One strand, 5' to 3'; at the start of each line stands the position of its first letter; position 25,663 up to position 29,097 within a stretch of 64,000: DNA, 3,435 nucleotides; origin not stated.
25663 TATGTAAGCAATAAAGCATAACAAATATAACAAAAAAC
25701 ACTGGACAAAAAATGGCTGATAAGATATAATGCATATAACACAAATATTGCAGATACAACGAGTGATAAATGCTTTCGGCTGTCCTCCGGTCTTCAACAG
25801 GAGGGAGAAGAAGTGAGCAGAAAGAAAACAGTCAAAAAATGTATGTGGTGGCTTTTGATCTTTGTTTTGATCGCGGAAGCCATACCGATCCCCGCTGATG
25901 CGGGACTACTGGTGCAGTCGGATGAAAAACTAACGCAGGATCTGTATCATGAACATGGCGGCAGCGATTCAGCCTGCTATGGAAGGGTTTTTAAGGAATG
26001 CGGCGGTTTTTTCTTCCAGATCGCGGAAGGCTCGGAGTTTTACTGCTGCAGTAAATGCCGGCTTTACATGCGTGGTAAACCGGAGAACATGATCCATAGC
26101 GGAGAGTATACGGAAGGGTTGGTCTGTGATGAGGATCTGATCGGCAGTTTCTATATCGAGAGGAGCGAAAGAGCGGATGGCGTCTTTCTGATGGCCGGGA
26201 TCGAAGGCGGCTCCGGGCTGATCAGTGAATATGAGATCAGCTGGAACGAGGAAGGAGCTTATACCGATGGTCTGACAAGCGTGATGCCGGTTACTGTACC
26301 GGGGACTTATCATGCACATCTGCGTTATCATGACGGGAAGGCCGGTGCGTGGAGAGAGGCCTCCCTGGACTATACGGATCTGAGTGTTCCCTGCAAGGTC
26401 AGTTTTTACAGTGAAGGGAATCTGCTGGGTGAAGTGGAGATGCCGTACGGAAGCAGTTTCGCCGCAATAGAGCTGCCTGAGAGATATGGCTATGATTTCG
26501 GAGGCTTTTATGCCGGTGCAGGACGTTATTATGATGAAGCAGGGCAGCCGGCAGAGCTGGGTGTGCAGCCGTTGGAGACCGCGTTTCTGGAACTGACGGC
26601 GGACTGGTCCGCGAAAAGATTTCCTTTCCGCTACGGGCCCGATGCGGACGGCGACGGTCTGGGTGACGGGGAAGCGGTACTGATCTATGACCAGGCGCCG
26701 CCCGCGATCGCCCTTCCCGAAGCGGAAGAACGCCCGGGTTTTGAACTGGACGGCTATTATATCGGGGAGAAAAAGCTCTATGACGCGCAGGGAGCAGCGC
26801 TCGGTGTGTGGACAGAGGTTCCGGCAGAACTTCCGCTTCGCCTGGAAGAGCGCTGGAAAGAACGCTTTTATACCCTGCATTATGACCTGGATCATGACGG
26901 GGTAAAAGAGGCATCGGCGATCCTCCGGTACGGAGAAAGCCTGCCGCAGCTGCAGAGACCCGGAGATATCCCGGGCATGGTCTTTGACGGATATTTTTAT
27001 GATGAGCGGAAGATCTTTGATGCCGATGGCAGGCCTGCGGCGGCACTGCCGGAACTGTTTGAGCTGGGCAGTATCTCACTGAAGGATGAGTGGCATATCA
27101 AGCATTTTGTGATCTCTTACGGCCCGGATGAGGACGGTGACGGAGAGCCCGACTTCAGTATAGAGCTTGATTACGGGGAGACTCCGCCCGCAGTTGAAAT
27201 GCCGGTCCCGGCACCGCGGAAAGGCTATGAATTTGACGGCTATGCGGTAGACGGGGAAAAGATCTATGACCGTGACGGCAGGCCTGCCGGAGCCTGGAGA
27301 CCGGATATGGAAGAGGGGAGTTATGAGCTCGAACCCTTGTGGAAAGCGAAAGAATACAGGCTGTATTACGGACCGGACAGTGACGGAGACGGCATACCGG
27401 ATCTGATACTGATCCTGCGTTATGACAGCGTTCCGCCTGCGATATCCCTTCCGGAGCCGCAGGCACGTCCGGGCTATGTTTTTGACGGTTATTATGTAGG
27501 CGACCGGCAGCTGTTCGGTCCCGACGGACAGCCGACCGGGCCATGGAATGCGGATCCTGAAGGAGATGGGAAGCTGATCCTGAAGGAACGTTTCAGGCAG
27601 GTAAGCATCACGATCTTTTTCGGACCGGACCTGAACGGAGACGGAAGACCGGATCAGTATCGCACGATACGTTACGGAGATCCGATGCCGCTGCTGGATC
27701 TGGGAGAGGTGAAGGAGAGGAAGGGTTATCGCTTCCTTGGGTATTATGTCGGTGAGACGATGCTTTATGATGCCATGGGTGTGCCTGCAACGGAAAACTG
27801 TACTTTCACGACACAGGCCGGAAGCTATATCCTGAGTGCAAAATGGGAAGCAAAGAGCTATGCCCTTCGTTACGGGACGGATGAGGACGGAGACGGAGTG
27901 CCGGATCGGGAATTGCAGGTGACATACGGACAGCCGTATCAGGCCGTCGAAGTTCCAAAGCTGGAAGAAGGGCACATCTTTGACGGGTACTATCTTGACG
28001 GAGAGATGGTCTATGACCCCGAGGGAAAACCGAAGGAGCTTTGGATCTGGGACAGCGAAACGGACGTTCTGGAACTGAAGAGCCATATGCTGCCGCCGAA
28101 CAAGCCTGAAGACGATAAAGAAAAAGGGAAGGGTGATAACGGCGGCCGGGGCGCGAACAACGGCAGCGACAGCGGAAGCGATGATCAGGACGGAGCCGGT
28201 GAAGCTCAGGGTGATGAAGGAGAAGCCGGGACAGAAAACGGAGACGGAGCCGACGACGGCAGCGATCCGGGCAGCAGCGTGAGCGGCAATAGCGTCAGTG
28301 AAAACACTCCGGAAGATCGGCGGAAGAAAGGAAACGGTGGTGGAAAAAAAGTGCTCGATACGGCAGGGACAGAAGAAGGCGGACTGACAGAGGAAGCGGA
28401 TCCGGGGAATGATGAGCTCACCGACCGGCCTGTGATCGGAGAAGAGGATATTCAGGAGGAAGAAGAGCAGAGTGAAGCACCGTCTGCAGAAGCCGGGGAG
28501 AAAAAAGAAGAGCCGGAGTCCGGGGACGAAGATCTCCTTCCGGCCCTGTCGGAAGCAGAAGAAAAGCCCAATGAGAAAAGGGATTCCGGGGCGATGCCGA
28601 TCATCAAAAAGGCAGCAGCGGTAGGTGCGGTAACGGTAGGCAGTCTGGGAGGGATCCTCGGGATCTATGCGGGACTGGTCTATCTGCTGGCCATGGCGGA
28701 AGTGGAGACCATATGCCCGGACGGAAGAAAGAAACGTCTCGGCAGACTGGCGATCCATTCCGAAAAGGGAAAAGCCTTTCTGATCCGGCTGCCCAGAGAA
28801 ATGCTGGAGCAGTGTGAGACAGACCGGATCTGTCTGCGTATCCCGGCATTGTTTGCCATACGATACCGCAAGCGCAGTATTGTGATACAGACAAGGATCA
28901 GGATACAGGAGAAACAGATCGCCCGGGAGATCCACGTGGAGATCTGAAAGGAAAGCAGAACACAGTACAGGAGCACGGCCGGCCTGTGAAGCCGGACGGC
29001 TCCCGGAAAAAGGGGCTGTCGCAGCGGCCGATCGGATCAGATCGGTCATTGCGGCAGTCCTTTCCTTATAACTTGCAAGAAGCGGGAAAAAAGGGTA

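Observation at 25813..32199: Candidate novel module: membrane-anchored surface protein followed by two overlapping, zinc-finger-less ClpX paralogues with rewired pore loops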

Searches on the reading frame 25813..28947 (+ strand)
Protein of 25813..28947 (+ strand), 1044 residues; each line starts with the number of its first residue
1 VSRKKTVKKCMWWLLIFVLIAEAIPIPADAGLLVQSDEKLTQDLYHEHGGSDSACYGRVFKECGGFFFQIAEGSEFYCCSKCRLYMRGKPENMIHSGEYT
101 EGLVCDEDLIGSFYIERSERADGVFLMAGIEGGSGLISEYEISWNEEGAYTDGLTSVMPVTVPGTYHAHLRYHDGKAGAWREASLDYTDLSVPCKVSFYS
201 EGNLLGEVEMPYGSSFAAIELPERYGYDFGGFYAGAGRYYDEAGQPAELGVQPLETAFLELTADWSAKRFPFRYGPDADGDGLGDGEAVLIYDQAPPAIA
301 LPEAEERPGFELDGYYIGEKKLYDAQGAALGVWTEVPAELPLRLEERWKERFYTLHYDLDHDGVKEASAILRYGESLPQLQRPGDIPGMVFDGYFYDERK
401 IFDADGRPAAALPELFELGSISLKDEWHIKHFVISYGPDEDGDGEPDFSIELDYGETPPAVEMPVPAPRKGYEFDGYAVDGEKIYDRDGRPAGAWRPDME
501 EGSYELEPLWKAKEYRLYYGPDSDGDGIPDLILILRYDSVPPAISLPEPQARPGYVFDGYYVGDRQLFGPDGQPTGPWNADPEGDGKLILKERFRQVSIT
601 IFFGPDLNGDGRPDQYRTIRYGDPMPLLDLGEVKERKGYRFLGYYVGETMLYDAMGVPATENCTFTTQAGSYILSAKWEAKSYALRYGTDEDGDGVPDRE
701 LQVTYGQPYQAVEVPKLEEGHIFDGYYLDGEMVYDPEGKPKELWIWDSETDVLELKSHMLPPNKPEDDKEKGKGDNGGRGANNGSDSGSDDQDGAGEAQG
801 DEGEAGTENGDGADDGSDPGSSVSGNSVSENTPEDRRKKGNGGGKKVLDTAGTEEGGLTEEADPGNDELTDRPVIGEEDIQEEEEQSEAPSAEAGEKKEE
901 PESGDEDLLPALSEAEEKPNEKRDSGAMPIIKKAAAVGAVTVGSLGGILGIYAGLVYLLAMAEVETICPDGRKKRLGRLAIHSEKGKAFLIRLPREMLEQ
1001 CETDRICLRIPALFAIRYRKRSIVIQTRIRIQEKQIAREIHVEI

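Call 3: search_protein_families(library=pfam, proteins=[window:25813-28947:+], max_evalue=0.01)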
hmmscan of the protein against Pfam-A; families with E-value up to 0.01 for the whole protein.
window:25813-28947:+ (1044 aa): 1 family
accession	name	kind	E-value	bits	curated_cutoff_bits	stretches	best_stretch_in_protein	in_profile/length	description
PF09479.16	Flg_new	-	1.7e-07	31.7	27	0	196-234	3-40/65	Listeria-Bacteroides repeat domain (List_Bact_rpt)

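Call 4: search_protein_families(library=ncbifam, proteins=[window:25813-28947:+], max_evalue=0.01)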
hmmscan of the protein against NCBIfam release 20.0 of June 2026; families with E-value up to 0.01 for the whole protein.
window:25813-28947:+ (1044 aa): 0 families

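Call 5: search_protein_families(library=padloc, proteins=[window:25813-28947:+], max_evalue=0.01)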
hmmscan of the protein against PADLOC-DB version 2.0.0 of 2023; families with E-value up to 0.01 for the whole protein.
window:25813-28947:+ (1044 aa): 0 families

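Call 53: find_homologous_proteins(query=window:25813-28947:+, max_evalue=0.00001)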
Query window:25813-28947:+ (1044 aa): 6 proteins with E <= 0.00001 among 8000 candidates.
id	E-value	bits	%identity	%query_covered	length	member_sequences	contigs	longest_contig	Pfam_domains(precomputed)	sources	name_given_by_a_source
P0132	0.0e+0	2425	100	100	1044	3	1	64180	PF09479.17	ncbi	-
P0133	0.0e+0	1777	74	100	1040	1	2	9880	-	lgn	-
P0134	1.3e-265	902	42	70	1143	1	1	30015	-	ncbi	-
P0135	6.9e-261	887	44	73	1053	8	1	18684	PF09479.17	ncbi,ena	-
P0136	1.0e-217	744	47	56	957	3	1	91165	-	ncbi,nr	ncbi:MAG: hypothetical protein IK115_14175 [Lachnospiraceae bacterium]|nr:hypothetical protein [Lach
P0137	3.3e-10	57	27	37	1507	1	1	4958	PF09479.17,PF01640.24,PF13734.12,PF18998.7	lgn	-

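Call 55: find_encoding_contigs(protein=P0136, flank=6000, max_places=2)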
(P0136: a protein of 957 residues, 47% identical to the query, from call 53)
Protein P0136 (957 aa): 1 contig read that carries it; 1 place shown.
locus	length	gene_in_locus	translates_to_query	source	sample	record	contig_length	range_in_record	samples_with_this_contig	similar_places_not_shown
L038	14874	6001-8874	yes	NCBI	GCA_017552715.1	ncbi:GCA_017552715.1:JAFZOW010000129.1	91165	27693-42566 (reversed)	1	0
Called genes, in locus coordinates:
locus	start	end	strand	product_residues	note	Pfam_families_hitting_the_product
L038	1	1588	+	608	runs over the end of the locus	PF13522:GATase_6, PF13537:GATase_7, PF01380:SIS, PF13580:SIS_2 (faint), PF01380:SIS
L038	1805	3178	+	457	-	PF00089:Trypsin, PF13365:Trypsin_2, PF00595:PDZ, PF13180:PDZ_2, PF17820:PDZ_6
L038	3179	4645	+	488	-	PF06689:zf-C4_ClpX (weak), PF00493:MCM (weak), PF05496:RuvB_N (weak), PF00004:AAA, PF07724:AAA_2, PF07728:AAA_5 (weak), PF10431:ClpB_D2-small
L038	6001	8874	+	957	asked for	-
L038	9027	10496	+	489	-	PF00370:FGGY_N, PF02782:FGGY_C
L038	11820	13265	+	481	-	PF04616:Glyco_hydro_43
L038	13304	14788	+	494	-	PF02952:Fucose_iso_C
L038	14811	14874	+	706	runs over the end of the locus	PF00933:Glyco_hydro_3, PF01915:Glyco_hydro_3_C, PF14310:Fn3-like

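Call 74: search_protein_families(library=phrogs, proteins=[window:25813-28947:+], max_evalue=0.001)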
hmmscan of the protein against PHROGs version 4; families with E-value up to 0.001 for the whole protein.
window:25813-28947:+ (1044 aa): 0 families

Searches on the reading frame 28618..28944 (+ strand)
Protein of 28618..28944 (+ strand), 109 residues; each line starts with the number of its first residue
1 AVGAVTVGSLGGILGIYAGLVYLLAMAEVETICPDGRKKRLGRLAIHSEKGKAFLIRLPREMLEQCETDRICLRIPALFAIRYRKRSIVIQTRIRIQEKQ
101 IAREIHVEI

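Call 45: find_homologous_proteins(query=window:28618-28944:+, max_evalue=0.001)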
Query seq(109 aa) (109 aa): 3 proteins with E <= 0.001 among 25 candidates.
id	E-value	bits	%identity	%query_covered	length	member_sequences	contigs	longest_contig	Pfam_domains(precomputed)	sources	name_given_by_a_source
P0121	2.8e-61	222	99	100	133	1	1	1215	-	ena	-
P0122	6.0e-31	124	69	77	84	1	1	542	-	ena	-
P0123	3.0e-30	122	55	95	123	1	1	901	-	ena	-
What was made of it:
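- Tried and rejected: These returned only 3 and 6 proteins, because word-index candidates were few or swamped by low-complexity sequence (calls 45, 53).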

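Call 49: search_protein_families(library=pfam, alignment_id=A4, max_evalue=1)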
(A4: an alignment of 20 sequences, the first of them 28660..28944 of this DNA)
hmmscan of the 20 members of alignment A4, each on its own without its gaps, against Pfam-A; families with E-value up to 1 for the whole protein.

A. member 1, window:28660-28944:+ (95 aa): 1 family
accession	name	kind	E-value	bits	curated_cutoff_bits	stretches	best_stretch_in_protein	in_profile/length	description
PF03869.20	Arc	-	0.11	12.8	20.4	1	39-52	6-19/50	Arc-like DNA binding domain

B. families by the number of members that match (of 20 scanned): 4 families
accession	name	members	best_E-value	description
PF01713.27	Smr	1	0.09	Smr domain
PF03869.20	Arc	1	0.11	Arc-like DNA binding domain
PF09282.15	Mago-bind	1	0.12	Mago binding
PF16639.10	Apocytochr_F_N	1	0.21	Apocytochrome F, N-terminal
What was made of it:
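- On PilZ-type c-di-GMP receptor (considered for the Surf tail): No Pfam hit at E<=1 in 20 tails (call 49).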

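Call 63: predict_structure(alignment_id=A6)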
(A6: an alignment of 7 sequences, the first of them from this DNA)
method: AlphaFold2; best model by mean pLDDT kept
length: 95 residues; sequences in the alignment: 7
mean_pLDDT: 69.4   pTM: 0.56
mean pLDDT of the five models: 69.4, 69.0, 69.0, 63.3, 50.1
residues with pLDDT >= 90: 0; 70-90: 53; 50-70: 34; < 50: 8
segments of 3 or more residues with pLDDT < 50: 83-87
pLDDT, mean of each block of 10 residues (from residue 1): 63 81 83 61 73 79 74 63 49 66
secondary structure, 60 per line:
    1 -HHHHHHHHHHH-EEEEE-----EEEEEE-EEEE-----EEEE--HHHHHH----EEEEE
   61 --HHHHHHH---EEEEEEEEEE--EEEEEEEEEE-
elements in order: H2-12 E14-18 E24-29 E31-34 E40-43 H46-51 E56-60 H63-69 E73-82 E85-94
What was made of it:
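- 28699..28944 (+): Conserved 82-aa basic cytoplasmic tail domain of Surf, with motifs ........, EKG and CETD. AF2 beta-rich model, pLDDT 69 (call 63).
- The tail model is of moderate confidence (pLDDT 69, call 63).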

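Call 67: fold_search(model_id=the predicted structure, library=pdb)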
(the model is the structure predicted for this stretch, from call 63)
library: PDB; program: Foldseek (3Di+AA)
matches with E <= 10: 155; with E <= 0.001: 0
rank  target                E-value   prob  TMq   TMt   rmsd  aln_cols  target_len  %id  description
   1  5tih_L                2.4e+00  0.13  0.22  0.11   3.6        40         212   15  Structural basis for inhibition of erythrocyte invasion by antibodies to Plasmodium falciparum protein CyRPA (released 2017-03-01)
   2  1sg5_MODEL_1_A        2.4e+00  0.05  0.17  0.18   5.8        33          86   21  Solution structure of Yaeo, a Rho-specific inhibitor of transcription termination (released 2005-07-12)
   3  4hmw_A                3.5e+00  0.08  0.22  0.12   3.8        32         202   22  Crystal structure of PhzG from Burkholderia lata 383 (released 2013-08-07)
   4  2i51_B                3.9e+00  0.08  0.21  0.12   3.9        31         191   26  CRYSTAL STRUCTURE OF a pyridoxamine 5'-phosphate oxidase-related, FMN binding protein (NPUN_F5749) FROM NOSTOC PUNCTIF (released 2006-09-05)
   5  8euq_D                3.9e+00  0.07  0.20  0.11   5.0        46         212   20  Crystal structure of HLA-DRA*01:01/HLA-DRB1*04:01 in complex with c44H10 Fab (released 2023-04-19)
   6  8vy6_A                3.9e+00  0.07  0.23  0.12   5.5        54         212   18  Murine light chain dimer (released 2024-07-03)
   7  5vta_I                3.9e+00  0.03  0.18  0.15  13.5        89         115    6  Co-Crystal Structure of DPPIV with a Chemibody Inhibitor (released 2018-05-09)
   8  2gfb_A                4.2e+00  0.10  0.22  0.11   3.5        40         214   15  CRYSTAL STRUCTURE OF A CATALYTIC FAB HAVING ESTERASE-LIKE ACTIVITY (released 1994-09-30)
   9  6r8i_A                4.2e+00  0.08  0.22  0.19   5.3        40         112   20  PP4R3A EVH1 domain bound to FxxP motif (released 2019-10-16)
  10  5kqv_D                4.2e+00  0.07  0.23  0.12   5.5        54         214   18  Insulin receptor ectodomain construct comprising domains L1,CR,L2, FnIII-1 and alphaCT peptide in complex with bovine  (released 2017-07-19)
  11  7w6b                  4.2e+00  0.03  0.20  0.05   8.4        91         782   10  Crystal Structure of PitA from pilus islet-2 of Streptococcus oralis (released 2022-06-01)
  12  7t6x_C                4.2e+00  0.02  0.17  0.14  14.1        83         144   12  Cryo-EM structure of full-length hepatitis C virus E1E2 glycoprotein in complex with AR4A, AT12009, and IGH505 Fabs (released 2022-11-02)
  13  8z5u_AR               4.2e+00  0.01  0.14  0.08  14.2        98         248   12  Cryo-EM structure of the rod-export apparatus with partial hook within the polar flagellar motor (released 2025-10-22)
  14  9vft_E                4.4e+00  0.07  0.22  0.20   4.4        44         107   14  Structure of mature CVA6 virus complexed with 3H7 Fab (released 2025-11-19)
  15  8vww_A                4.4e+00  0.01  0.15  0.08  14.3       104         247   17  CCHFV GP38 bound to ADI-46152 and ADI-58048 Fabs (released 2024-07-24)
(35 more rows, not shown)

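Call 80: find_related_loci(query=A5, collection=metagenome_contigs, flank=7000)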
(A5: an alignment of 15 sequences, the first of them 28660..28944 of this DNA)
Query A5 (95 aa) in metagenome_contigs; peptide patterns used: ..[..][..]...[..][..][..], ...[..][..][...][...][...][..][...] (x = any residue, [..] = any of these).
122 stretches matched a pattern; 10 encode a relative of the query (tblastn E <= 1e-3); 10 distinct loci.
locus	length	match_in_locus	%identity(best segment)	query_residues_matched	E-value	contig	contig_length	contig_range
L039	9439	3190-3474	60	1-95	2e-40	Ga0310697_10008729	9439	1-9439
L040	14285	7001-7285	62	1-95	5e-40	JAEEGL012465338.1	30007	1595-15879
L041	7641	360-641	61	2-95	6e-39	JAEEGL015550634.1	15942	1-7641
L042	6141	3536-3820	57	1-95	4e-31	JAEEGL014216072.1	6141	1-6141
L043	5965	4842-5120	56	1-93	8e-31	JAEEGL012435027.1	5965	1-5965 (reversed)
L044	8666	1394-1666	53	1-91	8e-30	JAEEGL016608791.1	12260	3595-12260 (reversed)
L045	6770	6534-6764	60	1-77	1e-29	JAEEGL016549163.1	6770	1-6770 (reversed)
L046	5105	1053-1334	44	1-95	2e-27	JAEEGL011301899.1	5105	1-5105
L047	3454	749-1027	54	1-93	3e-26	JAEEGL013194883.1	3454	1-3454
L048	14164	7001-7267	48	6-95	8e-26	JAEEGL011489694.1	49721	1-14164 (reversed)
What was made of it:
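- The tail domain occurs nowhere else in what was searched (calls 45, 53, 80).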
